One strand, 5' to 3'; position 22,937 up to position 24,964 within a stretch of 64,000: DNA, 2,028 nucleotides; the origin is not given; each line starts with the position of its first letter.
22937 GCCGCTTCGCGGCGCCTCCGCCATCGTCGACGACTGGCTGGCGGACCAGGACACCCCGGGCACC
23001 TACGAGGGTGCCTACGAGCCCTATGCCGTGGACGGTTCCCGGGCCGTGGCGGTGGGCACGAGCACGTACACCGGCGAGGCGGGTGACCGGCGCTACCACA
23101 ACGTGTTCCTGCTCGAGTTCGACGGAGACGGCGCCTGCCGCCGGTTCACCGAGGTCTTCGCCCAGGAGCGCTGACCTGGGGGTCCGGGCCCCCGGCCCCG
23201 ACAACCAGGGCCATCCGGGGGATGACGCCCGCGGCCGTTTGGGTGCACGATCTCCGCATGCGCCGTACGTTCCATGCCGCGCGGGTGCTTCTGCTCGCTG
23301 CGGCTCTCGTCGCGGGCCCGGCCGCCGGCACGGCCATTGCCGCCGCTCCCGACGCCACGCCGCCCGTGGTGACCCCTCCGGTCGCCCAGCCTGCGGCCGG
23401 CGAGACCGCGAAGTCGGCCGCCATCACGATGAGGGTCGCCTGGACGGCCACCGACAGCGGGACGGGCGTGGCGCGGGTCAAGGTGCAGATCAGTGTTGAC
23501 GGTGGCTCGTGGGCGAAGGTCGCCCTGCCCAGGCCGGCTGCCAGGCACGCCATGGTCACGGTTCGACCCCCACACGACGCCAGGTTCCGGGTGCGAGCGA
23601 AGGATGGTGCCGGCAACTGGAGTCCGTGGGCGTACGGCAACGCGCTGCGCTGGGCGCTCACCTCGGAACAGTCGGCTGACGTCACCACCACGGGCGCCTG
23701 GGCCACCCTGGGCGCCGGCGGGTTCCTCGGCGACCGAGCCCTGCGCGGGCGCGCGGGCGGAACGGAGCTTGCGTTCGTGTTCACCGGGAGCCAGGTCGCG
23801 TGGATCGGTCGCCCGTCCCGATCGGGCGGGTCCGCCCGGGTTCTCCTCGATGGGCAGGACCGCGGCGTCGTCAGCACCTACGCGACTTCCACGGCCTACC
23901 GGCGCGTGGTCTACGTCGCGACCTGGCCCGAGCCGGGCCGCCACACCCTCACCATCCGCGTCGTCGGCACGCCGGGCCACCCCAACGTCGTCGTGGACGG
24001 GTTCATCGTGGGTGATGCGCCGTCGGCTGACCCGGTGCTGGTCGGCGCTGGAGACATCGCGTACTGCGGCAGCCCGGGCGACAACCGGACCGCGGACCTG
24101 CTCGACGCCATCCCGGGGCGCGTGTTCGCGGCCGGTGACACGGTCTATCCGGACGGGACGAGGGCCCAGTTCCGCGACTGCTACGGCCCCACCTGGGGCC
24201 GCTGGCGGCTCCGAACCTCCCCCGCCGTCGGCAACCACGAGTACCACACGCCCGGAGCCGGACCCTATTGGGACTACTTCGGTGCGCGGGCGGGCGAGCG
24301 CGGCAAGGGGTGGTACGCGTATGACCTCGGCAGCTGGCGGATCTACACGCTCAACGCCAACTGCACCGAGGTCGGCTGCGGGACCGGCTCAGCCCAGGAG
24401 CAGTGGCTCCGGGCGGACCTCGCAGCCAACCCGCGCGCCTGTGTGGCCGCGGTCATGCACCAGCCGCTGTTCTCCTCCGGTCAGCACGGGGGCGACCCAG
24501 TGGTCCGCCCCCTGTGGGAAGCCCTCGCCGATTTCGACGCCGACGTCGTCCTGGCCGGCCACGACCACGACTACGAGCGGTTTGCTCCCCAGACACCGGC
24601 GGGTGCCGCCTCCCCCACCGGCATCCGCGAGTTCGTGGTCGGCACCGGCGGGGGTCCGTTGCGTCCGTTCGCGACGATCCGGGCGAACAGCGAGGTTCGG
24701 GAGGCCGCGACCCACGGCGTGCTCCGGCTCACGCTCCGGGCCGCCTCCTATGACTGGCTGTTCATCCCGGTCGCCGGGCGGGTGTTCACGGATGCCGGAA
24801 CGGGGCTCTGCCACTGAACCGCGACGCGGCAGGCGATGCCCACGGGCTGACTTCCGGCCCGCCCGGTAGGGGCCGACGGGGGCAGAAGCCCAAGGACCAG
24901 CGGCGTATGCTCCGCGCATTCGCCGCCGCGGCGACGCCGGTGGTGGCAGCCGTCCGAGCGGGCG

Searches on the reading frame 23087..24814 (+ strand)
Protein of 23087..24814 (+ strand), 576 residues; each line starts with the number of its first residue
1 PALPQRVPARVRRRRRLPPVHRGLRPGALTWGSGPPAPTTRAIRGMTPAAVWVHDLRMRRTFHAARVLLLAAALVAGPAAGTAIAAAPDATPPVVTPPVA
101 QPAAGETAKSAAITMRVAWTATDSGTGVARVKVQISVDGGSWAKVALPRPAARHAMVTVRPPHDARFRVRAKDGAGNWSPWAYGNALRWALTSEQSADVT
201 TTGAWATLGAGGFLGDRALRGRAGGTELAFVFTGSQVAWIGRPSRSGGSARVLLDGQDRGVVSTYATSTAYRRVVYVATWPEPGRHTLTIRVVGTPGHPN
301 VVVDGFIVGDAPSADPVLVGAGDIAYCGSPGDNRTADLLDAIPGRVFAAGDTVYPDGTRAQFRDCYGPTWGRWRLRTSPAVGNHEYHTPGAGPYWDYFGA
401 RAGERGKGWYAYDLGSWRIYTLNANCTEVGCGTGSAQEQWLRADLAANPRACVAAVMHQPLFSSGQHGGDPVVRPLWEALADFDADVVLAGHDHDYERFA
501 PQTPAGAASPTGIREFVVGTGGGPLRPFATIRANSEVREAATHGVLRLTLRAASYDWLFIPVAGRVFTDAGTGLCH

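Call 72: search_protein_families(library=pfam, max_evalue=0.00001, proteins=[window:23087-24814:+])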
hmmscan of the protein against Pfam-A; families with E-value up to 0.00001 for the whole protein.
window:23087-24814:+ (576 aa): 1 family
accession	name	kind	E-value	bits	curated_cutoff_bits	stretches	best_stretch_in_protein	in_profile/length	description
PF00149.33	Metallophos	-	4.1e-09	37.6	21.5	1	333-496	16-191/191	Calcineurin-like phosphoesterase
